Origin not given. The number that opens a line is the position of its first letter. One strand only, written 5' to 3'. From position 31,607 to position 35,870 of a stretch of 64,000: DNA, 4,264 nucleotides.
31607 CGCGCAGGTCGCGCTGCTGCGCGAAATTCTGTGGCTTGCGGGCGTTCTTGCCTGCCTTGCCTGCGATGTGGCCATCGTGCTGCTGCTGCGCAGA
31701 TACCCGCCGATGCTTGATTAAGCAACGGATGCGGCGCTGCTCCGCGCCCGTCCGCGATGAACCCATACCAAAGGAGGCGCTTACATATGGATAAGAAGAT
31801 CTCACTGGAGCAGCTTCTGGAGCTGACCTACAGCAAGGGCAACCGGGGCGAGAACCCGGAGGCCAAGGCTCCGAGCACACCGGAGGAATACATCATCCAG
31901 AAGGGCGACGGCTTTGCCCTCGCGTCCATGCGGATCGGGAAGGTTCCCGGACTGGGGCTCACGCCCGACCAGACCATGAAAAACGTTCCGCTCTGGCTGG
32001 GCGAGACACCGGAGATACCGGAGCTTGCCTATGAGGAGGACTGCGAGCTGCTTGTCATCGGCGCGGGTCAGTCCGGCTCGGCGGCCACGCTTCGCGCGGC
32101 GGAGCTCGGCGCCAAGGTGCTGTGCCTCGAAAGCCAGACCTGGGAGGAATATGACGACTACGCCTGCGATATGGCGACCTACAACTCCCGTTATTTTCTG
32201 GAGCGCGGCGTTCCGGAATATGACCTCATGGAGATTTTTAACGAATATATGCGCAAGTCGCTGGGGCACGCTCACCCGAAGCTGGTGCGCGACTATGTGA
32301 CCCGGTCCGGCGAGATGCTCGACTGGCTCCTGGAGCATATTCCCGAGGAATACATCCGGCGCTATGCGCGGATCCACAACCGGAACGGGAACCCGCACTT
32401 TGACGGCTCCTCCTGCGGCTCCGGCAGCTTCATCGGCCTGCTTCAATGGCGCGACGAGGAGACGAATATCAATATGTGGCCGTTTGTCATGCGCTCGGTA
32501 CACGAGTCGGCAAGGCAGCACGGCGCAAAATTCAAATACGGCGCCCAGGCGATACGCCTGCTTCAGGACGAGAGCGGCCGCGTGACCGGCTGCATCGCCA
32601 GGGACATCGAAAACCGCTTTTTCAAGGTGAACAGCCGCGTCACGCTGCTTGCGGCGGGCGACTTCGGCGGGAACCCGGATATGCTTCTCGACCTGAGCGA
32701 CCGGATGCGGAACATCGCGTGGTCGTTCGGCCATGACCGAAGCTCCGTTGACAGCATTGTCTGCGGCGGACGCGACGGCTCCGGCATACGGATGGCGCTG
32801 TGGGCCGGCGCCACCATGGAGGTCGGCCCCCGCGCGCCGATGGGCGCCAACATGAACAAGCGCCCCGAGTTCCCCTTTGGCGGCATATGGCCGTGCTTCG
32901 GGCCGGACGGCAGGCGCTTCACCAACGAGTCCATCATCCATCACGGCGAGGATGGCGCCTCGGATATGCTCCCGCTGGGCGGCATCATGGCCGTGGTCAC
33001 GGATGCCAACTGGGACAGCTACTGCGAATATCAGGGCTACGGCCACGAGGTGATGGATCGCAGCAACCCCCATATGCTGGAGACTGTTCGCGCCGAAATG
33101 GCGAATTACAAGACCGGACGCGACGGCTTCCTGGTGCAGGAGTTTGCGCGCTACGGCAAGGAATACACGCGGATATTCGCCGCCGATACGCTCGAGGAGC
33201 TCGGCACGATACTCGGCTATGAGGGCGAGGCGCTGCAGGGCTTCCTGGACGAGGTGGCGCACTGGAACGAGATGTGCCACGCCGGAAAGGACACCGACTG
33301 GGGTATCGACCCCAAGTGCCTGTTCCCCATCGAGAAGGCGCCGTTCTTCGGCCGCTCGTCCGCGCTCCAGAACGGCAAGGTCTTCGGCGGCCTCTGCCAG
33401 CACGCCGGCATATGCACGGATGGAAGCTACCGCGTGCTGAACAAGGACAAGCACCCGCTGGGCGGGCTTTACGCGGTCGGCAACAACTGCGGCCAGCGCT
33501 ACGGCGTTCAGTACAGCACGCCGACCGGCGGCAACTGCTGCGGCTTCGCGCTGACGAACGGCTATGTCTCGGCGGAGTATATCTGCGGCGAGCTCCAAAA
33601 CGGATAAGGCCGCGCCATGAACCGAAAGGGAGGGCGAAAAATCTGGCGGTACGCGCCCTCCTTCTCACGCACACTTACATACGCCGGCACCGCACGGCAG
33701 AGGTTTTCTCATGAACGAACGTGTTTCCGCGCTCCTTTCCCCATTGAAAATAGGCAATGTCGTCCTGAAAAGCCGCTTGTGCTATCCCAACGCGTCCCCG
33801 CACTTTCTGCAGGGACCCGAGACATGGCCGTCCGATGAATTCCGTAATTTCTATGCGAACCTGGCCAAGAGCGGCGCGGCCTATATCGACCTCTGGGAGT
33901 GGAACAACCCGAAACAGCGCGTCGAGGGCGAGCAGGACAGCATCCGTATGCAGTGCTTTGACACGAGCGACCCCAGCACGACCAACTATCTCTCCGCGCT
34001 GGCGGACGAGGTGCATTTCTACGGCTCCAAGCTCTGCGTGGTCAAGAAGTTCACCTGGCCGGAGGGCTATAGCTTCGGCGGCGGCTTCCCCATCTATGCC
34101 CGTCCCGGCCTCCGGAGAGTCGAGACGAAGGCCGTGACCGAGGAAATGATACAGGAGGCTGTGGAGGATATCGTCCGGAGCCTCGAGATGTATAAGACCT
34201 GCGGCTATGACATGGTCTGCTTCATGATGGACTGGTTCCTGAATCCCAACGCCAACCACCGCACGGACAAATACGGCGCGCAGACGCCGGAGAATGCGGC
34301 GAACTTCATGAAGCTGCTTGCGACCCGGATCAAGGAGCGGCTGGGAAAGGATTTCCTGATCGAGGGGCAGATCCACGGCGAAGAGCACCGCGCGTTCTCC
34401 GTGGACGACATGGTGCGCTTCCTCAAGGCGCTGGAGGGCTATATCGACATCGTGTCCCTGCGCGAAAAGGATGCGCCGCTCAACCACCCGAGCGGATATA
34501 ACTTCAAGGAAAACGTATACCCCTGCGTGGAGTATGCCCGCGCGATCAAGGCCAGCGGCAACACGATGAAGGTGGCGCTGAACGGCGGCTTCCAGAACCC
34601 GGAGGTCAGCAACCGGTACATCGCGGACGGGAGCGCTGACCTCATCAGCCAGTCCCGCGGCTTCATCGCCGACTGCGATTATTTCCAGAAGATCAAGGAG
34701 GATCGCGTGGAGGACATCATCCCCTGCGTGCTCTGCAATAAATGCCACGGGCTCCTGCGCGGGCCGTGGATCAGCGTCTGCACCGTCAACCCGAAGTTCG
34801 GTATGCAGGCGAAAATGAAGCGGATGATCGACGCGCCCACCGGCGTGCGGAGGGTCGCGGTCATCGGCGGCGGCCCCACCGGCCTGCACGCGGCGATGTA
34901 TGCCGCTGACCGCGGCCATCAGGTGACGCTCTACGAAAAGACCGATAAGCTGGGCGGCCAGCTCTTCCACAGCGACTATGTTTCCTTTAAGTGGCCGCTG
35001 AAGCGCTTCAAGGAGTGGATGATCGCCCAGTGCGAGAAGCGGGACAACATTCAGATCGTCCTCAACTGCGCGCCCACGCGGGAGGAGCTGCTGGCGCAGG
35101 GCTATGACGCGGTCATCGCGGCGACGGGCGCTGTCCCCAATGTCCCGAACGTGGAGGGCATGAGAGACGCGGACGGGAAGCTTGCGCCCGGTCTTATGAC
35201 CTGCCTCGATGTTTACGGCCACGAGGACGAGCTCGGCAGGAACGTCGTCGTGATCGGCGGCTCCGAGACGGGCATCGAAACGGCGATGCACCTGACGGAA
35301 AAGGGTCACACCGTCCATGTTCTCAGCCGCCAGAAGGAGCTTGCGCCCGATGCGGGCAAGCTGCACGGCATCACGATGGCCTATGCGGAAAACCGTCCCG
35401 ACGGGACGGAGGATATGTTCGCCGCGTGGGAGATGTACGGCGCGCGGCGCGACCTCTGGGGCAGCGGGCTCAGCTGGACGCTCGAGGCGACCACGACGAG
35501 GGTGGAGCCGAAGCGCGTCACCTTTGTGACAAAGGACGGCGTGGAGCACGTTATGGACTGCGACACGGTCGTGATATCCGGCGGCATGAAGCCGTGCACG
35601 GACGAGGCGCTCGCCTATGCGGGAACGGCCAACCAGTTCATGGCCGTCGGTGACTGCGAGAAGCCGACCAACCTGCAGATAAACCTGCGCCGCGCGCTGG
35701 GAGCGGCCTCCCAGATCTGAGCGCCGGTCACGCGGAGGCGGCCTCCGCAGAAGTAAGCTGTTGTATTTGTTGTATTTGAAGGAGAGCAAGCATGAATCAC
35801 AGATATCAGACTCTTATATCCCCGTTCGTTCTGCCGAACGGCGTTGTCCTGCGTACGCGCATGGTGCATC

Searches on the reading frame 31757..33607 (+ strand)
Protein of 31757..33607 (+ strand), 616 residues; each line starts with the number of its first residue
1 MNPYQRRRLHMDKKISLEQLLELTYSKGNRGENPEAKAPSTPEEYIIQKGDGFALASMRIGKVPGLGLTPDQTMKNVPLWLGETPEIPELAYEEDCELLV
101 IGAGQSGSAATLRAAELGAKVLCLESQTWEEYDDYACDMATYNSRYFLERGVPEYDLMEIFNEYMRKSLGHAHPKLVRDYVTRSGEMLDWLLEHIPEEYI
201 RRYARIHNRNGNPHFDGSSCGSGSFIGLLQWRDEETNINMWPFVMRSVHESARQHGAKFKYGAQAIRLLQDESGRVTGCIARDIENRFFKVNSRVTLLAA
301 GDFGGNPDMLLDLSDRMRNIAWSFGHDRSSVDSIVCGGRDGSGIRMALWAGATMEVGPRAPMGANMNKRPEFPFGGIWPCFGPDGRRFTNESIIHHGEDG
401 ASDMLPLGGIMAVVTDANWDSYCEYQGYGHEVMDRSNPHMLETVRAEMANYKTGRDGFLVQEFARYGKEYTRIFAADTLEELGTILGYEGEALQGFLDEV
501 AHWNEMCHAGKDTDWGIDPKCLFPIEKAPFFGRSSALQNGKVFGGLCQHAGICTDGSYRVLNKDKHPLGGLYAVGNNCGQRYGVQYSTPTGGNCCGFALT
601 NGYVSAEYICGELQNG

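Call 54: search_protein_families(library=pfam, proteins=[window:31757-33607:+], max_evalue=0.00001)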
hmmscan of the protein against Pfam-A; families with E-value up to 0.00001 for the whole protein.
window:31757-33607:+ (616 aa): 1 family
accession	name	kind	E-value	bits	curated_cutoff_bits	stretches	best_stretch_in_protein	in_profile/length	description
PF00890.30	FAD_binding_2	-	1.2e-24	87.7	20.4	1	98-593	2-412/414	FAD binding domain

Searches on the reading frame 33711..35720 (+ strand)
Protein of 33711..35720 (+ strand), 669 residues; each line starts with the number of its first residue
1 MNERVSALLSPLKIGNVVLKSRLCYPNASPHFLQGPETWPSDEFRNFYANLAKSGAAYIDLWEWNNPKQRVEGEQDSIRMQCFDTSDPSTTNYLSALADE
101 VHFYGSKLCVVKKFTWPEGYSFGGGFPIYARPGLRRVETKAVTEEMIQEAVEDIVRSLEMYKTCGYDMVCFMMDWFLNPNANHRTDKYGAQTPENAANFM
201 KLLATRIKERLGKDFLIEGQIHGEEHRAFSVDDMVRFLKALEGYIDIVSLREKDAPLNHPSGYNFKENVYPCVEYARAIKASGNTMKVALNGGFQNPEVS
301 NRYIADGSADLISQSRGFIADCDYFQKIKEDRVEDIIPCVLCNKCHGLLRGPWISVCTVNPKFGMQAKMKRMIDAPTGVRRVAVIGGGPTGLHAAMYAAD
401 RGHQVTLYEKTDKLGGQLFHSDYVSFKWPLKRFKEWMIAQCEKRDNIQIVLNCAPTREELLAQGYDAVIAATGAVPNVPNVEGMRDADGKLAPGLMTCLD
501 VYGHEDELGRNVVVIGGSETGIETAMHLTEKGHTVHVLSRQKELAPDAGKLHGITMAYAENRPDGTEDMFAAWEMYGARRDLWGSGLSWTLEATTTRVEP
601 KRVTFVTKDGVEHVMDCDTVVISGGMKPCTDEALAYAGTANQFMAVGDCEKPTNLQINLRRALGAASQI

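Call 55: search_protein_families(library=pfam, proteins=[window:33711-35720:+], max_evalue=0.00001)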
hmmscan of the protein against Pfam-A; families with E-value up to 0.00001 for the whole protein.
window:33711-35720:+ (669 aa): 12 families
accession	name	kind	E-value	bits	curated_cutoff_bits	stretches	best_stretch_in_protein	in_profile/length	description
PF07992.20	Pyr_redox_2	-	3.2e-29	102.7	26.1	2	381-633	2-244/291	Pyridine nucleotide-disulphide oxidoreductase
PF00724.26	Oxidored_FMN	-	3.2e-16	60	27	1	8-333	2-340/342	NADH:flavin oxidoreductase / NADH oxidase family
PF01266.30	DAO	-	6.8e-14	52.6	27.9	1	381-421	1-42/353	FAD dependent oxidoreductase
PF00070.33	Pyr_redox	-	2.1e-13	51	22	0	381-418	1-37/82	Pyridine nucleotide-disulphide oxidoreductase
PF13738.12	Pyr_redox_3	-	1.1e-12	48.3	30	1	467-547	127-202/305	Pyridine nucleotide-disulphide oxidoreductase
PF13450.12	NAD_binding_8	-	5.1e-11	43.1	21.9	1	384-420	1-37/68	NAD(P)-binding Rossmann-like domain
PF12831.13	FAD_oxidored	-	1.7e-10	41.3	27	1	382-418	2-38/416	FAD dependent oxidoreductase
PF03486.20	HI0933_like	-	2e-10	41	50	1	381-419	2-40/244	HI0933-like protein Rossmann domain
PF00890.30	FAD_binding_2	-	4.1e-08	33.3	20.4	1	382-421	2-41/414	FAD binding domain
PF01494.25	FAD_binding_3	-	5.7e-07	29.5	22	0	382-413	4-35/349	FAD binding domain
PF01134.28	GIDA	-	7e-07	29.1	22.1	0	382-415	2-36/391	Glucose inhibited division protein A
PF13241.12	NAD_binding_7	-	9.1e-07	29.9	22.1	0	509-549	7-46/104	Putative NAD(P)-binding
